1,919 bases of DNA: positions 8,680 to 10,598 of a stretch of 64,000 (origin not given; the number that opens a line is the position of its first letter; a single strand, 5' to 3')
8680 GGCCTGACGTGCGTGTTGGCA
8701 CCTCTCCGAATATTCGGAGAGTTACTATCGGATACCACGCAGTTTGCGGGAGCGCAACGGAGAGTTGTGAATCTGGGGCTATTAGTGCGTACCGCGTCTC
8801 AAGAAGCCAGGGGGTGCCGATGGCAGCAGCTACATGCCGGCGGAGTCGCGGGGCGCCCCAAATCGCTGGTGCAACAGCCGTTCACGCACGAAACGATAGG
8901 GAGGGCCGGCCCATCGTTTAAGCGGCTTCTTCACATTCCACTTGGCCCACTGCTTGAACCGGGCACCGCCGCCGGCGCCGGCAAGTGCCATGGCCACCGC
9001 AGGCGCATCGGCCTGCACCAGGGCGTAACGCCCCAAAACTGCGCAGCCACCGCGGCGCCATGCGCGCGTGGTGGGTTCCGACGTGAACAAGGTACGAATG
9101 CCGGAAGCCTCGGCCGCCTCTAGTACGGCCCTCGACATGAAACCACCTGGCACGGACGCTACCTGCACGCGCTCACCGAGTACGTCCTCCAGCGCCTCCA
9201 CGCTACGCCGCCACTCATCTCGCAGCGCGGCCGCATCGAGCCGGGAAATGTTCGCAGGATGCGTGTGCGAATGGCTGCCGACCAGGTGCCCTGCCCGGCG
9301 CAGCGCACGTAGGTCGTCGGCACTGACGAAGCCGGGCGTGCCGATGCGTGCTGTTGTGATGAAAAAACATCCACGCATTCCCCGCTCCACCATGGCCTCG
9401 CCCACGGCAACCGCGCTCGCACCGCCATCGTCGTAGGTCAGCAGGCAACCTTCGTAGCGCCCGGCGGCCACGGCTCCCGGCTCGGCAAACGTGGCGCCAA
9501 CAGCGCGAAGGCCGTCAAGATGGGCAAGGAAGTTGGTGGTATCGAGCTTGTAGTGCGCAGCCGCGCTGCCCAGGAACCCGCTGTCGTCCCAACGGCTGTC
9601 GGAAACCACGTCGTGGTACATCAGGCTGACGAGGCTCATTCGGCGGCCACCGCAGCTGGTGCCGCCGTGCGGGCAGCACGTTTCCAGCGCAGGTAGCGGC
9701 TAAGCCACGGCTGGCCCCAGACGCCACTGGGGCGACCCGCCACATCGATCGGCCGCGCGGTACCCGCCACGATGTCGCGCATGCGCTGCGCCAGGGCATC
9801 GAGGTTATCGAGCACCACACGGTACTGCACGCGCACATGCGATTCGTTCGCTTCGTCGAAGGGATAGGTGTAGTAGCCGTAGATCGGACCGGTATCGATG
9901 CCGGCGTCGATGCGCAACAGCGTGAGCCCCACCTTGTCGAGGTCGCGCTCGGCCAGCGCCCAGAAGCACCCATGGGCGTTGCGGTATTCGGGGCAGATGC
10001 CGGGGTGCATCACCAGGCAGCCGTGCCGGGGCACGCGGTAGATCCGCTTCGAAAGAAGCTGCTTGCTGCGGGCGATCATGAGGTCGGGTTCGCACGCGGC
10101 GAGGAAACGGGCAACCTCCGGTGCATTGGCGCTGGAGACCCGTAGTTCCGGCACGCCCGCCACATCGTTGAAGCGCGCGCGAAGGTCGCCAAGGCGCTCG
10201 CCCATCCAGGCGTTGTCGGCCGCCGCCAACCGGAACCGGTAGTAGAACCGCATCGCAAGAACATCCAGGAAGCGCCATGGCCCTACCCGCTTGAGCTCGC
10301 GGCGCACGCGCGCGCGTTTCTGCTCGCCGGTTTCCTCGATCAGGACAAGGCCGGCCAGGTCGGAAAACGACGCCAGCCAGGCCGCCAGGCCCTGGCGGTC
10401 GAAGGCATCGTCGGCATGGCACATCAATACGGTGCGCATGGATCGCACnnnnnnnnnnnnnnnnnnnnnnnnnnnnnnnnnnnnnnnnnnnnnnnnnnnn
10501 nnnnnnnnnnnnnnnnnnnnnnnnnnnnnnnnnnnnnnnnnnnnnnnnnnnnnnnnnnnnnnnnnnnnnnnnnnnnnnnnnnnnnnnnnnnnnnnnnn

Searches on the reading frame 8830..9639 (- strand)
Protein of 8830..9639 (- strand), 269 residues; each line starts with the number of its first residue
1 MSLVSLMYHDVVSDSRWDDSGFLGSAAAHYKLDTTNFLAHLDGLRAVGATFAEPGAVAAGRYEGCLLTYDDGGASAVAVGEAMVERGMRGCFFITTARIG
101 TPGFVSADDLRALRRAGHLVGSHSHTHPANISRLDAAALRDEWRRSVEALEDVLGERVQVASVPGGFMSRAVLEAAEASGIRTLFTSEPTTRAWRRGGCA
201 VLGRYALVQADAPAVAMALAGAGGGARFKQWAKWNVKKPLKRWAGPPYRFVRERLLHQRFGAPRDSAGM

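Call 106: search_protein_families(library=pfam, proteins=[window:8830-9639:-], max_evalue=0.00001)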
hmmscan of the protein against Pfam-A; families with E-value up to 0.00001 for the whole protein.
window:8830-9639:- (269 aa): 1 family
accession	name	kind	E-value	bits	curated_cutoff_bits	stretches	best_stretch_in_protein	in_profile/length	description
PF01522.26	Polysacc_deac_1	-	3e-17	63.2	23.1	1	66-183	10-123/124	Polysaccharide deacetylase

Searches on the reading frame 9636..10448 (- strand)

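Call 106: search_protein_families(library=pfam, proteins=[window:9636-10448:-], max_evalue=0.00001)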
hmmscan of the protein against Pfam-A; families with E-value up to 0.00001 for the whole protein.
window:9636-10448:- (270 aa): 1 family
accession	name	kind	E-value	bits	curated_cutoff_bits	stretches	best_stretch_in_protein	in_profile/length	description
PF00551.24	Formyl_trans_N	-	6.6e-11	42.7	26.1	1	101-211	60-169/181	Formyl transferase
